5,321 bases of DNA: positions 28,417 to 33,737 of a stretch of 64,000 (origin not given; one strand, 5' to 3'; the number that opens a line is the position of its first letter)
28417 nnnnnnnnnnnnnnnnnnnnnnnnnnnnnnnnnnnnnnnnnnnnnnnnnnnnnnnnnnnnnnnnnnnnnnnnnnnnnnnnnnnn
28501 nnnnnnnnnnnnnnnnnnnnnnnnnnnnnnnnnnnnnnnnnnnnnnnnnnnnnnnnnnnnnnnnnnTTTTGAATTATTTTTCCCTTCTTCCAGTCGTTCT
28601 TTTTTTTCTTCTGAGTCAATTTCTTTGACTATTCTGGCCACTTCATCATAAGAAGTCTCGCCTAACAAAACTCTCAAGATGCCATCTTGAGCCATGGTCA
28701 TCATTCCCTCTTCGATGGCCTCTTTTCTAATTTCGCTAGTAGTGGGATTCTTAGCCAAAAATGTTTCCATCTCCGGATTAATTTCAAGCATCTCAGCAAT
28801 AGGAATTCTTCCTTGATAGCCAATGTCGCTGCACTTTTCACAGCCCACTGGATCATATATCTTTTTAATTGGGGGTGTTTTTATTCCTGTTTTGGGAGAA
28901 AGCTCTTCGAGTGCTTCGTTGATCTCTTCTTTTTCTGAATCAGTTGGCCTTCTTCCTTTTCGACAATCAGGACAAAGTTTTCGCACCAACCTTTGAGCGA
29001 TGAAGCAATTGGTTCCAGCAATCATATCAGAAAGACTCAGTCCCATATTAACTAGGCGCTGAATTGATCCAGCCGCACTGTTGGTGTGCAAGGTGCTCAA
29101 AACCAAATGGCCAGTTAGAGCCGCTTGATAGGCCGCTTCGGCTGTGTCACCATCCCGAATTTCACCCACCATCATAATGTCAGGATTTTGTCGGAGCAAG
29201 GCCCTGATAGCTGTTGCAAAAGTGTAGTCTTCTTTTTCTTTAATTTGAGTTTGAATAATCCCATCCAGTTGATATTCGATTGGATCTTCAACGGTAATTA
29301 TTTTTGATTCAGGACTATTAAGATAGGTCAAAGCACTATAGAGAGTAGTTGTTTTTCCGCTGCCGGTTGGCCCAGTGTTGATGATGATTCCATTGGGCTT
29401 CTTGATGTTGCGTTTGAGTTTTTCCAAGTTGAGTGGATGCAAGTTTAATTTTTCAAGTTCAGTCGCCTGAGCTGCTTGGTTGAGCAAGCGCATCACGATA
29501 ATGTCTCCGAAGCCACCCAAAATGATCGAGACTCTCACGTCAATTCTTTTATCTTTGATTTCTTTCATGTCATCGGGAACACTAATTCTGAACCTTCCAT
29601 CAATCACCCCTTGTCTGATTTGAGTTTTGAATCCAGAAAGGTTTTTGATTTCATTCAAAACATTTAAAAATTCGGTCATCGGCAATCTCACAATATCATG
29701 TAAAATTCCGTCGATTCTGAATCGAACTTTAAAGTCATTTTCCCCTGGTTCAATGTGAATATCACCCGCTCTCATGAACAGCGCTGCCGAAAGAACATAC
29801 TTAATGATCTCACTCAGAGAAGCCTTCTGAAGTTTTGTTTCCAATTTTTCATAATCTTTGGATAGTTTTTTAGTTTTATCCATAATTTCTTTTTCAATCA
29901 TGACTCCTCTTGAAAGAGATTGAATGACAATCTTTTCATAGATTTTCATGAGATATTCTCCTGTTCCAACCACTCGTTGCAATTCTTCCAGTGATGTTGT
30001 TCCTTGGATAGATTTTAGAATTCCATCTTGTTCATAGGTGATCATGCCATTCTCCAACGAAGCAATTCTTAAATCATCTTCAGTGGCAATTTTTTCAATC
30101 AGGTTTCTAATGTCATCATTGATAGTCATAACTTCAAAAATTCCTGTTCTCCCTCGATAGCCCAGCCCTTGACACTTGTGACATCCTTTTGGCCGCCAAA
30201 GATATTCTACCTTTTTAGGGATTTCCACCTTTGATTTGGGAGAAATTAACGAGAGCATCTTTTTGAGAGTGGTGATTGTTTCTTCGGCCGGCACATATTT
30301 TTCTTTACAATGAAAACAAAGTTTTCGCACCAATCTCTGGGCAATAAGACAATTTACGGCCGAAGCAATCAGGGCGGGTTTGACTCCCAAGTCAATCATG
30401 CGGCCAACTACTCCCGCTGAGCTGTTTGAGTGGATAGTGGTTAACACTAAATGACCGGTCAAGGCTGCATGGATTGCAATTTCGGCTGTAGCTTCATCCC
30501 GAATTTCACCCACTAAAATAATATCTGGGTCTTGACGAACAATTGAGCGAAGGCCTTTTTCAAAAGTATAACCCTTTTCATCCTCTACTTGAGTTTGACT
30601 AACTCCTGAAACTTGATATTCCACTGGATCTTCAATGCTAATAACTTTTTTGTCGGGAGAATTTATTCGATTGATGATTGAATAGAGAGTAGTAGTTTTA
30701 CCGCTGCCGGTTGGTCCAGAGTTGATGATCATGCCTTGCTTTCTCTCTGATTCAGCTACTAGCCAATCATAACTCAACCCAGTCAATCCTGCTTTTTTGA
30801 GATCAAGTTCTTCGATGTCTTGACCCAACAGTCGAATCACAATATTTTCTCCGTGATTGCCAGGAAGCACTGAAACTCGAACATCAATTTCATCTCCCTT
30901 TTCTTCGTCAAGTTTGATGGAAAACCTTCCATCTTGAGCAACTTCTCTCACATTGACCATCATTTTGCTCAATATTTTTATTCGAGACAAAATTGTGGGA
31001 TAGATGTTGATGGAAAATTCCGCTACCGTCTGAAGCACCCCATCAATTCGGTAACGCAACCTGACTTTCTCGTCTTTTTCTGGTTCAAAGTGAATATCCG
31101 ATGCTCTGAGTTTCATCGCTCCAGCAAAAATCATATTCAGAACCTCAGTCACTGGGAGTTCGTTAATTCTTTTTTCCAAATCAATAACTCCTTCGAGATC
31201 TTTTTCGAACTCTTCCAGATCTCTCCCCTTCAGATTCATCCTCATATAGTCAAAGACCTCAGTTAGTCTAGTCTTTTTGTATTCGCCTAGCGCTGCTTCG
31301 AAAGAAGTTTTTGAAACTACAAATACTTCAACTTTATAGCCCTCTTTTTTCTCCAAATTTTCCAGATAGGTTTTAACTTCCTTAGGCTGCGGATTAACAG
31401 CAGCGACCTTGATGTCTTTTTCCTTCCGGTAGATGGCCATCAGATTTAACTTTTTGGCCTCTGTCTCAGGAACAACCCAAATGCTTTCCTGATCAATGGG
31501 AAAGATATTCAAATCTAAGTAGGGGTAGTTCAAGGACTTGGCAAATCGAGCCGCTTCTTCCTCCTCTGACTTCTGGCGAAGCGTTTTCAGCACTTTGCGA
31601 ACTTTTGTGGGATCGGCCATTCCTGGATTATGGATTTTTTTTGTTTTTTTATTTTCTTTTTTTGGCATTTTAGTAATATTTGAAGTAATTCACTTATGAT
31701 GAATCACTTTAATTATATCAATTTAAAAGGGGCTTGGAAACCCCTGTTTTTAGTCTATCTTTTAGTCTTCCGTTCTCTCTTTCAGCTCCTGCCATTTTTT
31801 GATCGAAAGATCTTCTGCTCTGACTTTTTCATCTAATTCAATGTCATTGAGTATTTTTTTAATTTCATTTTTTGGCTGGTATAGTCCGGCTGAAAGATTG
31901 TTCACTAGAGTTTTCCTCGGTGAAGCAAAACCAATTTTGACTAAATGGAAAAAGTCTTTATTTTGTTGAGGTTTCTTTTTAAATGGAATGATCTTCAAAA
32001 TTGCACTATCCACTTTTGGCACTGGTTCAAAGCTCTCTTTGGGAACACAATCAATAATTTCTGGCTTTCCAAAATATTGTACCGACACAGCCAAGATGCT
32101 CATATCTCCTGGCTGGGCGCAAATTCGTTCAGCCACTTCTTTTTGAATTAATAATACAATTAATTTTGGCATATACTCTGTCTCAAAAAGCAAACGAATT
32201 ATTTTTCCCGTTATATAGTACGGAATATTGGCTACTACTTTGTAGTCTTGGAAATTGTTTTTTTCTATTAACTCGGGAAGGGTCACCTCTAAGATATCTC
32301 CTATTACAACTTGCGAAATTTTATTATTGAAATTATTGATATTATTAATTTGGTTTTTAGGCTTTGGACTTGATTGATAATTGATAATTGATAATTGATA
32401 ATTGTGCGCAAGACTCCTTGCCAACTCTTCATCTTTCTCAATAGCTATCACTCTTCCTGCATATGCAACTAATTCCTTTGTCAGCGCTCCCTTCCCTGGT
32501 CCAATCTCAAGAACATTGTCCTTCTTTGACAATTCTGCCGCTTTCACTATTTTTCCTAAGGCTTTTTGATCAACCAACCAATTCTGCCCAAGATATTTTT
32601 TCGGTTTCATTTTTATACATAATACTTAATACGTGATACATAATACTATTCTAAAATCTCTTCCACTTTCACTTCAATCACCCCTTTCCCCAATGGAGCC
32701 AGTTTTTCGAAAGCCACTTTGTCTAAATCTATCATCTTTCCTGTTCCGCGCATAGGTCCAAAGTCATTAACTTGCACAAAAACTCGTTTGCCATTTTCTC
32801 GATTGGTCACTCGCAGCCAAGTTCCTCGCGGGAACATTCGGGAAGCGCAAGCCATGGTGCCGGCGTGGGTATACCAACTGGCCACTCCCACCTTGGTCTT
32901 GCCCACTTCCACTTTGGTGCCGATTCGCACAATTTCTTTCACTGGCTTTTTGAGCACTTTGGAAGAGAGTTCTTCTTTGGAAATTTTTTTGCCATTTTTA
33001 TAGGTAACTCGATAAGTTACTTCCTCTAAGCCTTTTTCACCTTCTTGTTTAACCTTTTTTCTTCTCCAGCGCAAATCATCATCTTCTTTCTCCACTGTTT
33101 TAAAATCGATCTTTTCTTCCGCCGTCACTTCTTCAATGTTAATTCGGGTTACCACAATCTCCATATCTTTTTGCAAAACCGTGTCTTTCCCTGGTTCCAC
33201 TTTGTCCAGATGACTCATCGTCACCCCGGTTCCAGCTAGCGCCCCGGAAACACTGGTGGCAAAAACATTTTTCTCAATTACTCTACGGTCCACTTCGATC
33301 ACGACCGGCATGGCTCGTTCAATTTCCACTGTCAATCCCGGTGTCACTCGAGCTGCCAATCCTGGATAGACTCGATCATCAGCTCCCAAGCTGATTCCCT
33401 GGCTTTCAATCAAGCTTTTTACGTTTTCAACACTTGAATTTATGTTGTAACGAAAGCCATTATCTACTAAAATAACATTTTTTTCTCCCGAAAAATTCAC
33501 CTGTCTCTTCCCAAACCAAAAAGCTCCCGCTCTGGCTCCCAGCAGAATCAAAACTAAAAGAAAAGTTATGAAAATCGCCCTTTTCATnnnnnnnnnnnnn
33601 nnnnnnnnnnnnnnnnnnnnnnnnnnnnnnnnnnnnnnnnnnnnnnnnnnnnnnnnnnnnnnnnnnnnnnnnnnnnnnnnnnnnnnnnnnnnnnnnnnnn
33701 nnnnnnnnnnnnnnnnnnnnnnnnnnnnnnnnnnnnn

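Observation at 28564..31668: Two complete PilB/GspE secretion ATPase cores fused in one 1034-aa polypeptide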

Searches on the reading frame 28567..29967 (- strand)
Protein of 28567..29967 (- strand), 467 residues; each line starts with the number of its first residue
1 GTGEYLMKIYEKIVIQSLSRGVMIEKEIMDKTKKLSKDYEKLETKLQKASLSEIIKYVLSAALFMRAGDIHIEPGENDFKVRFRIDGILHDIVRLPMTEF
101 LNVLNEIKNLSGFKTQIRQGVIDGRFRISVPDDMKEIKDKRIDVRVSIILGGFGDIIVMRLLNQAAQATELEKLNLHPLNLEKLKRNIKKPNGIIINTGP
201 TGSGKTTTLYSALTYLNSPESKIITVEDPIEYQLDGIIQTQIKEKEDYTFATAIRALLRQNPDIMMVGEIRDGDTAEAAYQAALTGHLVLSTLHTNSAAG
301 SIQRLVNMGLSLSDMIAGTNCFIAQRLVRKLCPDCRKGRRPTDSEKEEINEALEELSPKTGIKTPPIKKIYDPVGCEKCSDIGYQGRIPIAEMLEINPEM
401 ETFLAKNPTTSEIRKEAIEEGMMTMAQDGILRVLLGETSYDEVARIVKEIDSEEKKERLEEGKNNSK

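Call 60: search_solved_structures(query=window:28567-29967:-, max_evalue=1e-70, show_alignments=1)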
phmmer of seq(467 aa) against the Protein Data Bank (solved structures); distinct sequences matched with E-value up to 1e-70: 12.
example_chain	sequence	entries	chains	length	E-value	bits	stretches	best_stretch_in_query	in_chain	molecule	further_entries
3jc8_Ba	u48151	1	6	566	3.2e-87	296.3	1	30-444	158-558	Type IV-A pilus assembly ATPase PilB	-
4pht_A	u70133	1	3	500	4.5e-84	286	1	26-449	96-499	General secretory pathway protein E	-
5tsg_B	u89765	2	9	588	1.4e-83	284.3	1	27-447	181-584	Type IV pilus biogenesis ATPase PilB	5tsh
5zfr_A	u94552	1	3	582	1.4e-83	284.3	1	37-447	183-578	Type IV pilus biogenesis ATPase PilB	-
6olj_C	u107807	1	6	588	2.3e-83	283.6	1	27-447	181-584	Type IV pilus biogenesis ATPase PilB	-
4kss_A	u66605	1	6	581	9.4e-82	278.3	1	39-452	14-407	Type II secretion system protein E, hemolysin-coregulated protein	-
4ksr_A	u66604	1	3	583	2e-81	277.3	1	39-450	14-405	Type II secretion system protein E, Hemolysin-coregulated protein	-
1p9r_A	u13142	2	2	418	2.7e-80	273.5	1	36-445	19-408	General secretion pathway protein E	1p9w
5oiu_A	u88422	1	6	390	8.3e-80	271.9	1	46-444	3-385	Type IV pilus assembly protein PilF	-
6f8l_G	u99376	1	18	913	8.8e-80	271.8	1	33-446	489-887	Type IV pilus assembly protein PilF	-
6ejf_A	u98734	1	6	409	1.7e-79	270.9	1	52-446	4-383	Type IV pilus assembly protein PilF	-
5it5_F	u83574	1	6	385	2.6e-79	270.3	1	52-444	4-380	ATP binding motif-containing protein PilF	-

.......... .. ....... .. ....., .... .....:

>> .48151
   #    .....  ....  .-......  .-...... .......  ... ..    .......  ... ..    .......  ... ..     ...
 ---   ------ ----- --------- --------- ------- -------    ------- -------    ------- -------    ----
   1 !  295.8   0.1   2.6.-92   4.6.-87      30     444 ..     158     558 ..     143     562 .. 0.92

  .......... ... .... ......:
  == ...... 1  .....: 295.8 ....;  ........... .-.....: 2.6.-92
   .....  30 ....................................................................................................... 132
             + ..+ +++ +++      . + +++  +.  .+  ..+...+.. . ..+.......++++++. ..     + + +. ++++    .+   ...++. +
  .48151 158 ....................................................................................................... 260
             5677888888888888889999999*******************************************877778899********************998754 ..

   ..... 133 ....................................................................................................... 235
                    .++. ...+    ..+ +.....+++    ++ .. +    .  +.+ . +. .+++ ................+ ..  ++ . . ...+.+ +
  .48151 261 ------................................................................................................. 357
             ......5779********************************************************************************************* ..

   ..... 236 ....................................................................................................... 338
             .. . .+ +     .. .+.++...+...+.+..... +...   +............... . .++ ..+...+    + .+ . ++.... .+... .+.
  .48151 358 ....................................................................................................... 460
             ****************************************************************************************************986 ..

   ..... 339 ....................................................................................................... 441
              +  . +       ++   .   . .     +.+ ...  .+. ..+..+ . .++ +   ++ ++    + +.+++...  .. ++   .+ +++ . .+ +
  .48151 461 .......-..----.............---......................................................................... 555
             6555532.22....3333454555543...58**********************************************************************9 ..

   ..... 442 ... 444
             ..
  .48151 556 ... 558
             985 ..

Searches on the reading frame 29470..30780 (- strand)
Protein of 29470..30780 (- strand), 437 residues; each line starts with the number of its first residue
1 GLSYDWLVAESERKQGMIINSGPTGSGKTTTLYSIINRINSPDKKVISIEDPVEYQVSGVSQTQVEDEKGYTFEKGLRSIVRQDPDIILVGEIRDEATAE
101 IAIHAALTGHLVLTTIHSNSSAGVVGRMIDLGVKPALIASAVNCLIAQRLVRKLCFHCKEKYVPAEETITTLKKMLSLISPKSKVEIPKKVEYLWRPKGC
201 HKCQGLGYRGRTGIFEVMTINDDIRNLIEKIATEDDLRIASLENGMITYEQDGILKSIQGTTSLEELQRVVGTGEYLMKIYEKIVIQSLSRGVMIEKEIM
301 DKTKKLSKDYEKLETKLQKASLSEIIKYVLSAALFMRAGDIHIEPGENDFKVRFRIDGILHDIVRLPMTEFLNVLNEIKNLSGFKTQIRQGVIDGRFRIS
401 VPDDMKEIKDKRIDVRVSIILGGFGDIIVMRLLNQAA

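Call 67: predict_structure(alignment_id=A2)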
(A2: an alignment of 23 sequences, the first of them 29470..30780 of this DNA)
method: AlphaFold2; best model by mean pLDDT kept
length: 437 residues; sequences in the alignment: 23
mean_pLDDT: 69.0   pTM: 0.38
mean pLDDT of the five models: 69.0, 68.9, 67.5, 62.2, 60.2
residues with pLDDT >= 90: 20; 70-90: 224; 50-70: 123; < 50: 70
segments of 3 or more residues with pLDDT < 50: 23-28, 119-122, 180-184, 205-220, 232-235, 245-247, 259-262, 269-274, 280-291, 388-390
pLDDT, mean of each block of 10 residues (from residue 1): 62 76 49 78 86 79 80 81 85 71 78 67 56 61 62 72 74 65 56 71 47 33 58 51 50 54 50 50 40 78 81 85 85 88 90 88 89 82 57 71 79 79 79 61
secondary structure, 60 per line:
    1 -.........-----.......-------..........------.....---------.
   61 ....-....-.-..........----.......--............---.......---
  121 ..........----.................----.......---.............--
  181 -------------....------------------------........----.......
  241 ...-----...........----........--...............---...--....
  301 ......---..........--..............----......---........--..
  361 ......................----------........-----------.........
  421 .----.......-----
elements in order: H2-10 E16-22 H30-39 E46-50 E60-64 H73-82 E87-93 H96-107 E111-117 H121-130 H135-151 E159-162 H166-178 E194-197 H222-229 H234-243 H249-259 H264-271 H274-288 E292-294 H297-306 H310-319 H322-335 E340-345 E349-356 E359-367 H368-382 E393-400 E412-421 E426-432
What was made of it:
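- AlphaFold2 did not dock N2D2 onto CTD1 (call 67).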

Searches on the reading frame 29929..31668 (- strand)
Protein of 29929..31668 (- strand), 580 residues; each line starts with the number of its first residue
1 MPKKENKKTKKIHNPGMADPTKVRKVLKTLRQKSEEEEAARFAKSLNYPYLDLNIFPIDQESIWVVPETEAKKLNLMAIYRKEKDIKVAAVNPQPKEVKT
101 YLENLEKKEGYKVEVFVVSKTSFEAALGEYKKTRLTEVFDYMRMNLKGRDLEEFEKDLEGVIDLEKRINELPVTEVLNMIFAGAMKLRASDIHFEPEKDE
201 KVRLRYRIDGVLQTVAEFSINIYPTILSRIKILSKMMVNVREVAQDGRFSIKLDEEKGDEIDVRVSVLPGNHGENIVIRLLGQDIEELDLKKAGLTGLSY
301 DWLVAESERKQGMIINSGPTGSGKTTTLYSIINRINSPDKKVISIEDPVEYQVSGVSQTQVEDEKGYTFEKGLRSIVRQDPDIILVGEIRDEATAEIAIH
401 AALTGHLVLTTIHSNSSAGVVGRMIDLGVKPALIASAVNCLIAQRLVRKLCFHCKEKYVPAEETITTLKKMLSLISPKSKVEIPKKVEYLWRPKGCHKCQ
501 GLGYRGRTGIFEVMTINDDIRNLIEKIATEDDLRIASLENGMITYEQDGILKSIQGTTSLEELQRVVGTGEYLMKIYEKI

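Call 59: search_solved_structures(query=window:29929-31668:-, max_evalue=1e-90, show_alignments=1)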
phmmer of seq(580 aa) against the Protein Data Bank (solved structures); distinct sequences matched with E-value up to 1e-90: 8.
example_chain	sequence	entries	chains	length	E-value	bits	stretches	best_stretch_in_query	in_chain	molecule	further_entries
6olj_C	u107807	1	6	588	7.5e-104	351.5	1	35-567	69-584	Type IV pilus biogenesis ATPase PilB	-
5zfr_A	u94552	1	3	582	8.7e-104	351.3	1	41-567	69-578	Type IV pilus biogenesis ATPase PilB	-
5tsg_B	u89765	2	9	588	1.7e-103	350.3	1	35-567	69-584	Type IV pilus biogenesis ATPase PilB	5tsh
3jc8_Ba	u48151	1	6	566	1.5e-101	343.9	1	35-563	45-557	Type IV-A pilus assembly ATPase PilB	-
4pht_A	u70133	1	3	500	8.2e-97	328.3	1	123-567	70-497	General secretory pathway protein E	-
4kss_A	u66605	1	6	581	5.1e-93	315.8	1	163-567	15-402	Type II secretion system protein E, hemolysin-coregulated protein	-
4ksr_A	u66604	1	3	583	5.2e-93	315.7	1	163-567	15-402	Type II secretion system protein E, Hemolysin-coregulated protein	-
1p9r_A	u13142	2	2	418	6.8e-93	315.3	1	158-565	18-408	General secretion pathway protein E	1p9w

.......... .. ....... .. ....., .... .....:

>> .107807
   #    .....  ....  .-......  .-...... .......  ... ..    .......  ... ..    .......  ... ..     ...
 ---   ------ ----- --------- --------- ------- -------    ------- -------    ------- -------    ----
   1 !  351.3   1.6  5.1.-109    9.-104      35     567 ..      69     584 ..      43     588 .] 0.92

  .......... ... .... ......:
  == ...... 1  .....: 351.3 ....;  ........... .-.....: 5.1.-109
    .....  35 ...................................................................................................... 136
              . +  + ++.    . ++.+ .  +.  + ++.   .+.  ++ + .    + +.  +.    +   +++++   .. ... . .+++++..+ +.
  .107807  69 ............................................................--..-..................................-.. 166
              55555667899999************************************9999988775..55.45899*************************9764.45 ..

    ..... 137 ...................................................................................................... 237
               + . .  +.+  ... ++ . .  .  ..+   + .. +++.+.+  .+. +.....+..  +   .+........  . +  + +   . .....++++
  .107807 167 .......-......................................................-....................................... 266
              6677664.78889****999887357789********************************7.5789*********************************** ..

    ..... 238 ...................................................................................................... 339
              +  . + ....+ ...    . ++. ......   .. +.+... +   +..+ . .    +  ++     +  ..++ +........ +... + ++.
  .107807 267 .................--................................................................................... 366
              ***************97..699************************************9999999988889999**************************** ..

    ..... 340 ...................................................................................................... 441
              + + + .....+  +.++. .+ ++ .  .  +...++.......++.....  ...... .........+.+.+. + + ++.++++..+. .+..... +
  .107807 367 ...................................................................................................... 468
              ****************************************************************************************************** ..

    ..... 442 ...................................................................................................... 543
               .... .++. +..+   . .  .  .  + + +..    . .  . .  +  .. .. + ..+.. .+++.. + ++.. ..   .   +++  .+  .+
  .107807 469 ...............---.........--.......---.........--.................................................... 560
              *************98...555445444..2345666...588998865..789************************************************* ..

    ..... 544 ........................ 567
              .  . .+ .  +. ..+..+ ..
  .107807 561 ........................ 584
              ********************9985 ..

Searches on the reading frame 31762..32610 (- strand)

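Call 7: search_protein_families(library=pfam, proteins=[window:31762-32610:-], max_evalue=0.001)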
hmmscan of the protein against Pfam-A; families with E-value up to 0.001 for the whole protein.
window:31762-32610:- (282 aa): 1 family
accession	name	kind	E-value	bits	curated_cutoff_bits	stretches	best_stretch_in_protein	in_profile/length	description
PF00398.26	RrnaAD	-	3.5e-50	171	24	1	4-278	5-259/263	Ribosomal RNA adenine dimethylase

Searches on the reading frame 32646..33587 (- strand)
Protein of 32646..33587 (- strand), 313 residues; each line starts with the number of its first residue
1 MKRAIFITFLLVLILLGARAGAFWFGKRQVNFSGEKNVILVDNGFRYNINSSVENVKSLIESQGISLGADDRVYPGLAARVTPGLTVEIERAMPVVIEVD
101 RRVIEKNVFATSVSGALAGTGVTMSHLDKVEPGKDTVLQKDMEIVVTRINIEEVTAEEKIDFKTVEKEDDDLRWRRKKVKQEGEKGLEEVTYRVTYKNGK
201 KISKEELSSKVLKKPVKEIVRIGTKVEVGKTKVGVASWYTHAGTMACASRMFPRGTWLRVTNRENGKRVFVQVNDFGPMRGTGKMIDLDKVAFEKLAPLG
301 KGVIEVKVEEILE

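Call 7: search_protein_families(library=pfam, proteins=[window:32646-33587:-], max_evalue=0.001)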
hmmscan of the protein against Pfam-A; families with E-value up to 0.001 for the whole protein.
window:32646-33587:- (313 aa): 3 families
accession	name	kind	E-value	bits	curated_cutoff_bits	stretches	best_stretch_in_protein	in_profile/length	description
PF07501.17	G5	-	1.8e-24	86.2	23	1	152-225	2-75/75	G5 domain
PF03990.20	DUF348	-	3e-12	46.5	24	2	38-77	1-40/41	G5-linked-Ubiquitin-like domain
PF03330.24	DPBB_1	-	6.5e-10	39.6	28.8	1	244-308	20-83/83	Lytic transglycolase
